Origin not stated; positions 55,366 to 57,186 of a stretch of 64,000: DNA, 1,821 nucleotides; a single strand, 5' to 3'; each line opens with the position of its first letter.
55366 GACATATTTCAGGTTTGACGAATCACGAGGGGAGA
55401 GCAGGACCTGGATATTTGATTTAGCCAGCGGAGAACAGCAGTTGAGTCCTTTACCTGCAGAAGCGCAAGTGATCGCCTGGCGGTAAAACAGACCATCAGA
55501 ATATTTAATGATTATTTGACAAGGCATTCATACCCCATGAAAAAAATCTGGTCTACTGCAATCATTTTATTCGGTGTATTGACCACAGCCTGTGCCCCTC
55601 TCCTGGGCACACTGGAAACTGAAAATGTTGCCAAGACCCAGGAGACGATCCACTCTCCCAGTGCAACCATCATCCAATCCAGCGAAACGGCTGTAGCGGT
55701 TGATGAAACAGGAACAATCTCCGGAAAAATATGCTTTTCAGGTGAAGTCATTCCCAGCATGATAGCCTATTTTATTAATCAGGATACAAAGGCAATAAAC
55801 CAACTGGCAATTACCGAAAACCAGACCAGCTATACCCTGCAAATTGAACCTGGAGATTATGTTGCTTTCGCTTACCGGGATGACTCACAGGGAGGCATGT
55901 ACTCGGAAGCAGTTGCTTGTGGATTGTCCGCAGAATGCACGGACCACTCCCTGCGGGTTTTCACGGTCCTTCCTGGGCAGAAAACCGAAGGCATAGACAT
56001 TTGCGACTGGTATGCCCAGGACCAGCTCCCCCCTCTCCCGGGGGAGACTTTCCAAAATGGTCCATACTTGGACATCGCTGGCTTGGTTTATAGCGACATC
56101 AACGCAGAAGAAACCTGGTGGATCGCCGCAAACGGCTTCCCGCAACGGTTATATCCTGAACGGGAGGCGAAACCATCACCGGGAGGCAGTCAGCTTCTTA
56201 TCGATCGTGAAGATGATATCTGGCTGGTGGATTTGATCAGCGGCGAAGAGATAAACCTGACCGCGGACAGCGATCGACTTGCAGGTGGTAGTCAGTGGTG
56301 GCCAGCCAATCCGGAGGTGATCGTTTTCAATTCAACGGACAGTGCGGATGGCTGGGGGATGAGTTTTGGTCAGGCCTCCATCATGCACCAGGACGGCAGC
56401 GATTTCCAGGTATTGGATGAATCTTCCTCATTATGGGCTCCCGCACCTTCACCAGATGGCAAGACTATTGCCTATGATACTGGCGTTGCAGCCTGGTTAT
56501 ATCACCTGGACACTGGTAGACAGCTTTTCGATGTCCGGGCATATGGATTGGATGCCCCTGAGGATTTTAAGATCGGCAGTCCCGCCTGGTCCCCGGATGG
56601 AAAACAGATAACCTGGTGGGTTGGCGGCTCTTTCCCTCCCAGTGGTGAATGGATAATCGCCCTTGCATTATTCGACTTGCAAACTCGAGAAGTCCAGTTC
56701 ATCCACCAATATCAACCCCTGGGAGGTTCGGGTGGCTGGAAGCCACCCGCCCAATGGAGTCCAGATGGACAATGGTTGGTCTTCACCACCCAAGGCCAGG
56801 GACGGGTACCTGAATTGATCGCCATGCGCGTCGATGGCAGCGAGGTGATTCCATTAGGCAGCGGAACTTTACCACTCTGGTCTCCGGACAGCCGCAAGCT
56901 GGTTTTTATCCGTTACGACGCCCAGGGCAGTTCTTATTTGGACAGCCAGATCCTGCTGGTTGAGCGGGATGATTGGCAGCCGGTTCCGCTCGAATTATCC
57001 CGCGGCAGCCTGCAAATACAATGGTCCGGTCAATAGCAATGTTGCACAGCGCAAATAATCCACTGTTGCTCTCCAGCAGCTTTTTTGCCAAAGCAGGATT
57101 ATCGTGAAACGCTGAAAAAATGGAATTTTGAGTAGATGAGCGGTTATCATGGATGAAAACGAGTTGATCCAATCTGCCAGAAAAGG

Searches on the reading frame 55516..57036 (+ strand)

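Call 79: search_protein_families(library=pfam, proteins=[window:55516-57036:+], max_evalue=0.00001)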
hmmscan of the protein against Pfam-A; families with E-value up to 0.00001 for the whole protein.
window:55516-57036:+ (506 aa): 2 families
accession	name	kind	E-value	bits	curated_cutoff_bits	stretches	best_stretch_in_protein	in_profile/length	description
PF07676.18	PD40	-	8.8e-16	57.8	20.9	0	353-367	11-25/38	WD40-like Beta Propeller Repeat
PF00930.27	DPPIV_N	-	3.9e-07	29.6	22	0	214-262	44-93/354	Dipeptidyl peptidase IV (DPP IV) N-terminal region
